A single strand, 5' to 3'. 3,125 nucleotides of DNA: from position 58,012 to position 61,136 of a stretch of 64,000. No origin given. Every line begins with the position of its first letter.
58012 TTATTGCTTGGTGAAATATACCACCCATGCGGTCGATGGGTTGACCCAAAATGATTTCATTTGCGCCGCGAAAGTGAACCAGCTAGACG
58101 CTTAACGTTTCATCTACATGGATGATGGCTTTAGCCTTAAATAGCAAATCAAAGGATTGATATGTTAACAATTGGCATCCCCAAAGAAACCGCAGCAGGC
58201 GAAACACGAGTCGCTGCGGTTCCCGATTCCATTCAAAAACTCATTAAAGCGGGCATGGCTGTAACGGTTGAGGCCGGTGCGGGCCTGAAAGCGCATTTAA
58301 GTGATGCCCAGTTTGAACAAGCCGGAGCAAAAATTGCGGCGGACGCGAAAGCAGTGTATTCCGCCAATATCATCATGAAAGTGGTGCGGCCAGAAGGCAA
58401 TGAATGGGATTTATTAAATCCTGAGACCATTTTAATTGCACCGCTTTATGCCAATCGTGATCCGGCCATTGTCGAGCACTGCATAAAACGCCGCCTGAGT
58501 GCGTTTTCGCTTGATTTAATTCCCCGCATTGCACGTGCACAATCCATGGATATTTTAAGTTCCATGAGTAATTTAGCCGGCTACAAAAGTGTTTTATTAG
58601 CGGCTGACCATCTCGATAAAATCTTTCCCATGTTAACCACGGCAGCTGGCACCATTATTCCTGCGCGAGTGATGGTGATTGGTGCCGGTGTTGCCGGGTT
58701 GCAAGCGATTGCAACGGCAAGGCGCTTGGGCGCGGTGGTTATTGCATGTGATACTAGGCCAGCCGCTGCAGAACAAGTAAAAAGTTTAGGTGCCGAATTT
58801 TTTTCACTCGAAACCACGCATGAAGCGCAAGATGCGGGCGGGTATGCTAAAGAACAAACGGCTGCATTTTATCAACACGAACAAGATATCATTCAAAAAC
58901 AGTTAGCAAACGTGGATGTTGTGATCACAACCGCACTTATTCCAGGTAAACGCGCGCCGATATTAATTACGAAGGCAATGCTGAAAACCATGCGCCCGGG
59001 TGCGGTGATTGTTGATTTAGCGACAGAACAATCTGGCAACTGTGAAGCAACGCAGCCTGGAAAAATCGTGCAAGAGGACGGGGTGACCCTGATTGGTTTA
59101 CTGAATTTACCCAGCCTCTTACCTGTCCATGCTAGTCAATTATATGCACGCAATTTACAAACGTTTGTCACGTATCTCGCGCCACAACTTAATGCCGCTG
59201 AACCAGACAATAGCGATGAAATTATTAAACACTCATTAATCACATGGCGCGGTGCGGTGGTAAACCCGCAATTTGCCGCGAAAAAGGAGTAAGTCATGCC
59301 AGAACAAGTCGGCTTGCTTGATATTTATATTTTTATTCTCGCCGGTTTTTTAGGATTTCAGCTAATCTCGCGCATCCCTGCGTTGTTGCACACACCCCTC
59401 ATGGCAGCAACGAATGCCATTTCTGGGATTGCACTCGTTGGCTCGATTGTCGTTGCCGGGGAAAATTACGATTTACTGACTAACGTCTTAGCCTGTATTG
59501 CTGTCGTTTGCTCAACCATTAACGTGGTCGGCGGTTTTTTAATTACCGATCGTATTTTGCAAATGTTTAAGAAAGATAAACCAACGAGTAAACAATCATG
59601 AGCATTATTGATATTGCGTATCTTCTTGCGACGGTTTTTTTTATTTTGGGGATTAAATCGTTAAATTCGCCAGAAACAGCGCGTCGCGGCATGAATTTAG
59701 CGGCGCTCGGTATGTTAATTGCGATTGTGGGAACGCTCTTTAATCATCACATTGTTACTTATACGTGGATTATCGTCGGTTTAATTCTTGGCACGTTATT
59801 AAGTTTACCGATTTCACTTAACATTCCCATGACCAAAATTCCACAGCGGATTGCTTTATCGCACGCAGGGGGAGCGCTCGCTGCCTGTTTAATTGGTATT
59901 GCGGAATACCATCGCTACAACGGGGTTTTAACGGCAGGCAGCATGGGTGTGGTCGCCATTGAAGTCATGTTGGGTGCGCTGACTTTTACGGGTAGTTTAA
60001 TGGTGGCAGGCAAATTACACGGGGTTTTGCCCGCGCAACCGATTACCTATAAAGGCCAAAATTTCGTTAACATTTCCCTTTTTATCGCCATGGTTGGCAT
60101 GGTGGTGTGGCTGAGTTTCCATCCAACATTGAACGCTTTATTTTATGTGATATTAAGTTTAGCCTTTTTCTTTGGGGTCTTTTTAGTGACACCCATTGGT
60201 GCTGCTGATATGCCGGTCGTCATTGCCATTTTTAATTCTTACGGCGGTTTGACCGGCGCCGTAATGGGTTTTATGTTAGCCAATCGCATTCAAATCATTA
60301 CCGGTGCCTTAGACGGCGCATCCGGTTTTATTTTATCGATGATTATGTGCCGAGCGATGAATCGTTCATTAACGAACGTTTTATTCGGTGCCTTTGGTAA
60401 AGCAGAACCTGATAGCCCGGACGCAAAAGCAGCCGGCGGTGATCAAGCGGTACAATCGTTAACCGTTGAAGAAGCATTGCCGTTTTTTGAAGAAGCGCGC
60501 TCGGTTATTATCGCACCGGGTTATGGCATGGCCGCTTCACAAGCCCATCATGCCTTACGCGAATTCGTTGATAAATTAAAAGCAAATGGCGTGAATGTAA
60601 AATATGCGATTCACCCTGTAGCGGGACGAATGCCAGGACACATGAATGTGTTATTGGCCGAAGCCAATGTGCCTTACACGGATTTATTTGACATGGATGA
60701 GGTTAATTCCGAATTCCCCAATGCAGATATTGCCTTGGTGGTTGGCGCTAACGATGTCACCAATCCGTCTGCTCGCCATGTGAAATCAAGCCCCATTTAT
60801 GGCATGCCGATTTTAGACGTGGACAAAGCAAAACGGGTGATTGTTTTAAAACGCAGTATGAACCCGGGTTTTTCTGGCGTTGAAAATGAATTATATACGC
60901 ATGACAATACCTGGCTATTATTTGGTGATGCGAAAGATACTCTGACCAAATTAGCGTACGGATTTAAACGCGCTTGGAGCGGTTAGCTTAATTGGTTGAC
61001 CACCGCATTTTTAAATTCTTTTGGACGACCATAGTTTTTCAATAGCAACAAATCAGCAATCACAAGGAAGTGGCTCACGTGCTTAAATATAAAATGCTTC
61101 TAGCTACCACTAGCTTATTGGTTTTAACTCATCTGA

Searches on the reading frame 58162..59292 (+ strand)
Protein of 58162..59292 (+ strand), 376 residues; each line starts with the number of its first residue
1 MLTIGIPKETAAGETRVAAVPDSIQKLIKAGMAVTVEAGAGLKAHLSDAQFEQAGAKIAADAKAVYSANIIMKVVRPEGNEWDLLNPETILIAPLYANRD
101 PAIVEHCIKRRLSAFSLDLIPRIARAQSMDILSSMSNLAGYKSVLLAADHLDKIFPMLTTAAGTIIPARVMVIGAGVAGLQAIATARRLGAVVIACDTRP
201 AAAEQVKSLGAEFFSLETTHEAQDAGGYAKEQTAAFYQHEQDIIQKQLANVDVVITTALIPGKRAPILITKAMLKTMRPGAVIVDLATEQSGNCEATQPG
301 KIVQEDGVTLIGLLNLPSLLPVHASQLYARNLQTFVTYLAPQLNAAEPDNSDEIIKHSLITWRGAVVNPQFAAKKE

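Call 84: search_protein_families(library=ncbifam, proteins=[window:58162-59292:+], max_evalue=1e-20)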
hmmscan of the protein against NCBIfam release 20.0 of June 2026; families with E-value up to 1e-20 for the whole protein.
window:58162-59292:+ (376 aa): 3 families
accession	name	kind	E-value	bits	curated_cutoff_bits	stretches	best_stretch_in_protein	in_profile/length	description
NF006942.0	PRK09424.1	equivalog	2.3e-123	412.6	383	1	3-370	2-370/510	Re/Si-specific NAD(P)(+) transhydrogenase subunit alpha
TIGR00561.1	pntA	equivalog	2.1e-108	363.2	444.4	1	4-369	2-368/511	Re/Si-specific NAD(P)(+) transhydrogenase subunit alpha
TIGR00518.1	alaDH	equivalog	1.6e-46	159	391.85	1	3-368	2-351/370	alanine dehydrogenase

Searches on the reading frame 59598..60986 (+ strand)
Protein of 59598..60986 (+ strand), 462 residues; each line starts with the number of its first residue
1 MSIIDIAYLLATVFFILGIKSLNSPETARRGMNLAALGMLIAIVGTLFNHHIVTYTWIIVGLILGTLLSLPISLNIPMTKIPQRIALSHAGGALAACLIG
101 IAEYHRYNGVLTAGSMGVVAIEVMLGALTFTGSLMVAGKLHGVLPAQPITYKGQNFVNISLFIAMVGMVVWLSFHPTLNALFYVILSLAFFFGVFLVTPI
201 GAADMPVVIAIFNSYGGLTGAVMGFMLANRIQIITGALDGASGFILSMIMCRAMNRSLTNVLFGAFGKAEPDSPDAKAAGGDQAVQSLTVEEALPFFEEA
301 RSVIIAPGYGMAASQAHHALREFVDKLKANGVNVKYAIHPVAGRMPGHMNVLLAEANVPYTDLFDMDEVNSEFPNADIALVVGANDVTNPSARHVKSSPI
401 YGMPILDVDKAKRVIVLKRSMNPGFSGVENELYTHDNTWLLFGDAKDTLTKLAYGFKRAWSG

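Call 84: search_protein_families(library=ncbifam, proteins=[window:59598-60986:+], max_evalue=1e-20)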
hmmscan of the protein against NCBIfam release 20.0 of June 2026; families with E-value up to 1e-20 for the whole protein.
window:59598-60986:+ (462 aa): 1 family
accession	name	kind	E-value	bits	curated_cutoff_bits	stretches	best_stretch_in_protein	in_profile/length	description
NF006974.0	PRK09444.1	equivalog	6.1e-128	428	689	1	2-451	4-455/460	Re/Si-specific NAD(P)(+) transhydrogenase subunit beta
